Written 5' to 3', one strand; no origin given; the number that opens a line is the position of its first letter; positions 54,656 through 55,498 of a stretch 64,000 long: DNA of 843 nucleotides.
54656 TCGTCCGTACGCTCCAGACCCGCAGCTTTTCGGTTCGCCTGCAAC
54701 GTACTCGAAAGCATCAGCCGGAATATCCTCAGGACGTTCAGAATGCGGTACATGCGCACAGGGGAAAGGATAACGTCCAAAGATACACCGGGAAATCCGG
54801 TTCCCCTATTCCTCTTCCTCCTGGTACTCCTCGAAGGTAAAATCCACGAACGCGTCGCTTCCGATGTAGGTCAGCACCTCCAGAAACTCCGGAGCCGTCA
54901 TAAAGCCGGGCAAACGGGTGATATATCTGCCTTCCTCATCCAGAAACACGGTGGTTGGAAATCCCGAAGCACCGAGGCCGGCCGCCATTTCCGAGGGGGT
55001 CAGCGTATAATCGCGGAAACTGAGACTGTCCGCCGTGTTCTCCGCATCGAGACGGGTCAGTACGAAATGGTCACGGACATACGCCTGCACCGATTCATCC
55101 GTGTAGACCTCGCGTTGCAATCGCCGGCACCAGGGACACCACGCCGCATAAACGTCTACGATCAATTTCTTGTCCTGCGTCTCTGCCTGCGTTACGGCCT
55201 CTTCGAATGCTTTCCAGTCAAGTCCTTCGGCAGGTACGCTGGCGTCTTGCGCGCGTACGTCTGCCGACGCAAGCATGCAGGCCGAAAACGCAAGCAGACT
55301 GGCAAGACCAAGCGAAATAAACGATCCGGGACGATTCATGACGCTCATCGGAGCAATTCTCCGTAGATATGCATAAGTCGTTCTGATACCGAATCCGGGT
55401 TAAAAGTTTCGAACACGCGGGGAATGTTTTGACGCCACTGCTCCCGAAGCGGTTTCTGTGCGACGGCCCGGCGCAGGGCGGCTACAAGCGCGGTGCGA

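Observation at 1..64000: One family of giant Cys-paired Ig/PKD-like repeat proteins fills more than half the window (5 large copies, 1 collapsed copy, 1 remnant)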

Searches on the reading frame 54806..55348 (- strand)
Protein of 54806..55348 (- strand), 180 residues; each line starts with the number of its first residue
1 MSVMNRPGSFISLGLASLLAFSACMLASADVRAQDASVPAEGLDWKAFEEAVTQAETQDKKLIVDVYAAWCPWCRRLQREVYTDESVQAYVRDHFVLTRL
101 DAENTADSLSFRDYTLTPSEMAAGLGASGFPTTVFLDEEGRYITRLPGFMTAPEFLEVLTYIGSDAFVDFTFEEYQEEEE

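Call 9: search_protein_families(library=pfam, proteins=[window:54806-55348:-], max_evalue=0.001)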
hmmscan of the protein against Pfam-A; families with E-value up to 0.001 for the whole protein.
window:54806-55348:- (180 aa): 4 families
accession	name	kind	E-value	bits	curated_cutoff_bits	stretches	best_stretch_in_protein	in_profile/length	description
PF13899.12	Thioredoxin_7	-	1.2e-16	61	27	1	44-137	1-82/83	Thioredoxin-like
PF13098.12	Thioredoxin_2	-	1.7e-16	60.9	27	1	56-159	2-104/104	Thioredoxin-like domain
PF03190.21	Thioredox_DsbH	-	8.5e-14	52.3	27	1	42-144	19-117/163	Protein of unknown function, DUF255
PF00085.26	Thioredoxin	-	5.4e-07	30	23.5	1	46-107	8-63/103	Thioredoxin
